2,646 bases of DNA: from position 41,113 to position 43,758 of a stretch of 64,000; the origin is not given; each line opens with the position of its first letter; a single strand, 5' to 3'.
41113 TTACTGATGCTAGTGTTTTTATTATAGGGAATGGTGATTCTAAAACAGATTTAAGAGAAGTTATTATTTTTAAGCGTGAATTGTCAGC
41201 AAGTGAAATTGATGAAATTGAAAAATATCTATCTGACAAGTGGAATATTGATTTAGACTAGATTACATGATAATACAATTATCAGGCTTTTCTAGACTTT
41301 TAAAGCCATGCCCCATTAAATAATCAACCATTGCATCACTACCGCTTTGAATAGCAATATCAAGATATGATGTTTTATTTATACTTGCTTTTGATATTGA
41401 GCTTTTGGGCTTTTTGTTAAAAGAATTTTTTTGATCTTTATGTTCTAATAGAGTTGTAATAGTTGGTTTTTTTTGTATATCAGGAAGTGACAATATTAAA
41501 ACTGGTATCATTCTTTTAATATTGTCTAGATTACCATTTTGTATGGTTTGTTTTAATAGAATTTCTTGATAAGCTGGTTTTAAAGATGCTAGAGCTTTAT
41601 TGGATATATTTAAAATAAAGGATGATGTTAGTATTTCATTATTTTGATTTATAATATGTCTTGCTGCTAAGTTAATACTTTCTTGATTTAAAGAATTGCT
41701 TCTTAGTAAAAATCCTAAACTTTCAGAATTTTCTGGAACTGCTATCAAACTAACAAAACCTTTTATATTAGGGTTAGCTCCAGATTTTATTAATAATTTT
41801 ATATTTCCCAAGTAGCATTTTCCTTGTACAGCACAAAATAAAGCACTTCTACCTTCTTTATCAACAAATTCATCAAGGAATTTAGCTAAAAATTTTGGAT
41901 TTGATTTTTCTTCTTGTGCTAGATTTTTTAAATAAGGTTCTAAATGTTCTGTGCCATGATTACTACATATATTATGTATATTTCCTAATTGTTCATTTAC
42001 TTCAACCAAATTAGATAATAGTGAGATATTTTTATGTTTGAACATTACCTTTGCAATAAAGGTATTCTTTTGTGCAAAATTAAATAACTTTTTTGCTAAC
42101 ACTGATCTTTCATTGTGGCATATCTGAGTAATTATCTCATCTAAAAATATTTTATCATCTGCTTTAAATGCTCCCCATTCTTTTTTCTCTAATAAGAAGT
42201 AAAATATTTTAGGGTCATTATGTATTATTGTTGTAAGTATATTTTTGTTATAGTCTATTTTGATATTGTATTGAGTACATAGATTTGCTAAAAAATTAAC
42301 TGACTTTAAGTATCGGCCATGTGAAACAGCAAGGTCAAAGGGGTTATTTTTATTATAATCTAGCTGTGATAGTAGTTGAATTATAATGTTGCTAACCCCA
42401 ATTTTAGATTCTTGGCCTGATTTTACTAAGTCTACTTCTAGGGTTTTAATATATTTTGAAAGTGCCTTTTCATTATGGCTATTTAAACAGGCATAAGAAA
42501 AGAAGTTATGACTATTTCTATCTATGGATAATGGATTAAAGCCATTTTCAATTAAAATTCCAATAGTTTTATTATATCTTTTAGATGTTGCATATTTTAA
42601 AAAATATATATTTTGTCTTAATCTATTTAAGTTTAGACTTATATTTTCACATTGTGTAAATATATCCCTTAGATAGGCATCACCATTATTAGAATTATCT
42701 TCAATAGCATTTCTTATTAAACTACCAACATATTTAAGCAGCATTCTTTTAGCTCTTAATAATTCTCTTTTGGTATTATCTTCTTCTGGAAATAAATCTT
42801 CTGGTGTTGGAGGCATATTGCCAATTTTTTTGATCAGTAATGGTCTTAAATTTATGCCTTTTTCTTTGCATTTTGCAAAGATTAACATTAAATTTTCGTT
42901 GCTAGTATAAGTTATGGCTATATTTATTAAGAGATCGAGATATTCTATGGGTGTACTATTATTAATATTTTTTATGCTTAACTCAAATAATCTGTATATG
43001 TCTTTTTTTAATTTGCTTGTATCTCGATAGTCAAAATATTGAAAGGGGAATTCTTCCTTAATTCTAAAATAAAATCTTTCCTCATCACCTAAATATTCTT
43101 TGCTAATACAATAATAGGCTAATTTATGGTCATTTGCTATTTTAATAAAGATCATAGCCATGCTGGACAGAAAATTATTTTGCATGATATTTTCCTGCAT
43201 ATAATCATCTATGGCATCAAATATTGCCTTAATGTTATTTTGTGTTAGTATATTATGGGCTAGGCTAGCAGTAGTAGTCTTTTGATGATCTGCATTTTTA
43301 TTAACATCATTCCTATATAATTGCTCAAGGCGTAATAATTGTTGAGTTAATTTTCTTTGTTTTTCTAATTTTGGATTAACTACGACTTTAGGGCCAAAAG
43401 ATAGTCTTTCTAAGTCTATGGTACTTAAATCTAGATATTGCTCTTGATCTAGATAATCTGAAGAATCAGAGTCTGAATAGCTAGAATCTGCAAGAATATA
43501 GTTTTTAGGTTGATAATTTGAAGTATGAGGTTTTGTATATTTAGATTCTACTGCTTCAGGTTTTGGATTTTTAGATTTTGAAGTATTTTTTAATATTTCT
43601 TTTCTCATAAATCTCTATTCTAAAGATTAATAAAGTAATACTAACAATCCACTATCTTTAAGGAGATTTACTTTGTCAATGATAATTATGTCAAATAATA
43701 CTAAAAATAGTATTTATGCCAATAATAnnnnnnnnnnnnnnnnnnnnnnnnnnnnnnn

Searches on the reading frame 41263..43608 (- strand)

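Call 14: search_protein_families(library=pfam, proteins=[window:41263-43608:-], max_evalue=0.0001)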
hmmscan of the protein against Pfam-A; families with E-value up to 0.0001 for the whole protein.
window:41263-43608:- (781 aa): 4 families
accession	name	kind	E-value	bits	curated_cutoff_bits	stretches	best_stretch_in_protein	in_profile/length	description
PF12796.13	Ank_2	-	7.5e-09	36.5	27.3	0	572-616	46-89/90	Ankyrin repeats (3 copies)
PF13637.12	Ank_4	-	8.8e-06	26.3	22.7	0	415-440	26-49/50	Ankyrin repeats (many copies)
PF13606.12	Ank_3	-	4.8e-05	23.8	22.3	0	585-615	1-30/30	Ankyrin repeat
PF00023.36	Ank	-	7.3e-05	23.3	21.1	0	586-616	2-31/33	Ankyrin repeat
